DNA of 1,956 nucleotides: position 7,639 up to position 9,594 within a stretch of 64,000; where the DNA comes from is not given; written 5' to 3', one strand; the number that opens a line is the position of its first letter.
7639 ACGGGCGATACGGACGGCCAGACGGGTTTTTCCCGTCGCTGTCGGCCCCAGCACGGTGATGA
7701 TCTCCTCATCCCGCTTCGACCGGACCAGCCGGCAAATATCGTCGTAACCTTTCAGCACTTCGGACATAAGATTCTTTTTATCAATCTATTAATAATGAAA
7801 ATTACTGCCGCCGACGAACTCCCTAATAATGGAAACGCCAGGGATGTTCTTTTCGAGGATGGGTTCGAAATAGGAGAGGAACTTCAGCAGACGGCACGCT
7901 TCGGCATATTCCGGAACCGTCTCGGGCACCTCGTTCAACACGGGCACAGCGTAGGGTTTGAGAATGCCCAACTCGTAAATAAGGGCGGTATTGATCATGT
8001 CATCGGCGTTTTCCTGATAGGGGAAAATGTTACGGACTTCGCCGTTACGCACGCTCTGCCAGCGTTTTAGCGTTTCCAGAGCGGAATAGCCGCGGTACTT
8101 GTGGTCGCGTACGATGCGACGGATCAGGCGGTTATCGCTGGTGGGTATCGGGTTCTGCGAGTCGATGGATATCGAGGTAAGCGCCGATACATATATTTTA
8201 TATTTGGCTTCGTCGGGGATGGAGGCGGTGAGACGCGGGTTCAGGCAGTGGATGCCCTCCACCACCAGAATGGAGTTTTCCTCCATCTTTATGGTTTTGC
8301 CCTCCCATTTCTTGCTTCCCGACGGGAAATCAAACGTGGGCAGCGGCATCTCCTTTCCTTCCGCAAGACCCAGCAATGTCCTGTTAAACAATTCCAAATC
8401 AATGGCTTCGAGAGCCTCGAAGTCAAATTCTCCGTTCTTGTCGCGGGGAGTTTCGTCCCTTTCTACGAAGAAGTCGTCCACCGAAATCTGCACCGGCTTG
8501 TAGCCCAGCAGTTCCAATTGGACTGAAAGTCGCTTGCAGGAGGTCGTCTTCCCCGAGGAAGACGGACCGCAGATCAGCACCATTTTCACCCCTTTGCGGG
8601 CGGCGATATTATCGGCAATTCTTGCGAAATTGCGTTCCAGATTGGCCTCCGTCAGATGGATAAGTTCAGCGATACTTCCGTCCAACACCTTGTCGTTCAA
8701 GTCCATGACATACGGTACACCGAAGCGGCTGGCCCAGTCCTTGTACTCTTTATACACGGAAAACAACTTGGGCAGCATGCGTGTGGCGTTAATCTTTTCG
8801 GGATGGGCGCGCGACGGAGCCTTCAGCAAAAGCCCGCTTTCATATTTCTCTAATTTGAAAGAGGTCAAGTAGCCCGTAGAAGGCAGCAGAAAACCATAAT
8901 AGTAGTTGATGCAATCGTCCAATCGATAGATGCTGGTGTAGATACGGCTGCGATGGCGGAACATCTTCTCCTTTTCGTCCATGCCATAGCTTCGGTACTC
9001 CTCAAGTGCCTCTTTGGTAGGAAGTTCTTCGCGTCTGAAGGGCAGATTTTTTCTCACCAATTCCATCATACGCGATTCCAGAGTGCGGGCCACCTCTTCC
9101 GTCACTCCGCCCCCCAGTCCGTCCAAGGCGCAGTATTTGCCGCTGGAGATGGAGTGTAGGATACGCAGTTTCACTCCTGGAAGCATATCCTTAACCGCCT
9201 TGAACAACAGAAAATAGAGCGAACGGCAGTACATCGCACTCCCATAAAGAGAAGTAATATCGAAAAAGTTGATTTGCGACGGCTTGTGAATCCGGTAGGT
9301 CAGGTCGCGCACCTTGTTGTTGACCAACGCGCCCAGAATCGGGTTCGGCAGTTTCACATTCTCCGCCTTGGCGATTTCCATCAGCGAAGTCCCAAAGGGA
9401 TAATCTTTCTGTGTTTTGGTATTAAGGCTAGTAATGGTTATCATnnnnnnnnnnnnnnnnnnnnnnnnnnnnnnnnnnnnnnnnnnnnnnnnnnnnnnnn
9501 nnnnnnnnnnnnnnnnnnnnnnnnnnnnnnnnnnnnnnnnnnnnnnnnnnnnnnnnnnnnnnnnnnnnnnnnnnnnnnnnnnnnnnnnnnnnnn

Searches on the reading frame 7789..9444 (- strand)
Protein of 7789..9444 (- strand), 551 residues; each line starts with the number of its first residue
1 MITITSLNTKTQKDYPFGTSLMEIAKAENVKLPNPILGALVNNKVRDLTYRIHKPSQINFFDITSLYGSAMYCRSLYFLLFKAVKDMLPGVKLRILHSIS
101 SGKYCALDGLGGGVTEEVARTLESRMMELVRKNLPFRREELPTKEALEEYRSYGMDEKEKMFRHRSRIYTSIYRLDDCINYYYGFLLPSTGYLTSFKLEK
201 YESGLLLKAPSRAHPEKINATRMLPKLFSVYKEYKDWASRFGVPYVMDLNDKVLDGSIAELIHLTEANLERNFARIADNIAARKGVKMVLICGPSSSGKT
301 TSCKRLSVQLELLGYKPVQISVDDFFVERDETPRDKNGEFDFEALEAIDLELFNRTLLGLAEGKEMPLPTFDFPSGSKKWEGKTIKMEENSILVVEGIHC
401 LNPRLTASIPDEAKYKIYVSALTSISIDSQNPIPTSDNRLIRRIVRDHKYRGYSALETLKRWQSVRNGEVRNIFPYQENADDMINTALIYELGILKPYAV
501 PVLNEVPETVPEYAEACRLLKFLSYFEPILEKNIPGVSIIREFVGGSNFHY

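Call 59: find_encoding_contigs(protein=window:7789-9444:-, flank=10000, max_places=8)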
Protein window:7789-9444:- (551 aa): 4 contigs read that carry it; 2 places shown.
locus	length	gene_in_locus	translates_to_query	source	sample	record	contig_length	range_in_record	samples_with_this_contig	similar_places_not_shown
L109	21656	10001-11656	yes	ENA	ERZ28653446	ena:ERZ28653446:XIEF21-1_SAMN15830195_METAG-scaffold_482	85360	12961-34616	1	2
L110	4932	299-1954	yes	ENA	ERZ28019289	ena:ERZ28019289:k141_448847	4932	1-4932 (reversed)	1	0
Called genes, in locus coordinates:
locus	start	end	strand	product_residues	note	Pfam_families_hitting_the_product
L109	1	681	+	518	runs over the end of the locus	PF00772:DnaB, PF13481:AAA_25, PF03796:DnaB_C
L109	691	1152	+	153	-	PF01668:SmpB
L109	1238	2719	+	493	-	-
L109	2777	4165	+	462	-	PF18990:DUF5723, PF13505:OMP_b-brl (weak)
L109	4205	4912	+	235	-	PF21176:RecR_HhH, PF02132:RecR_ZnF (weak), PF13662:Toprim_4, PF21175:RecR_C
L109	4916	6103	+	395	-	PF11449:ArsP_2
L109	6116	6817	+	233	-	PF00590:TP_methylase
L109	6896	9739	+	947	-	PF00005:ABC_tran (faint), PF02463:SMC_N (faint), PF03193:RsgA_GTPase (faint), PF13175:AAA_15 (faint), PF13191:AAA_16 (faint), PF17760:UvrA_inter, PF17755:UvrA_DNA-bind, PF13304:AAA_21 (weak), +3 more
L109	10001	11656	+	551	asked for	PF00485:PRK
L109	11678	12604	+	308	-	PF01745:IPT (weak), PF01715:IPPT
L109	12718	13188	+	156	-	PF05635:23S_rRNA_IVP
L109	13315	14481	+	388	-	PF22421:SYY_C-terminal (faint), PF01479:S4, PF00849:PseudoU_synth_2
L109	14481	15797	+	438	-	PF02492:cobW, PF07683:CobW_C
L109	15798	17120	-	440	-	PF04551:GcpE, PF26540:GcpE_C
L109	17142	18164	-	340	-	PF01073:3Beta_HSD, PF01370:Epimerase, PF02719:Polysacc_synt_2, PF04321:RmlD_sub_bind, PF08659:KR (weak), PF16363:GDP_Man_Dehyd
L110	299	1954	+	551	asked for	PF00485:PRK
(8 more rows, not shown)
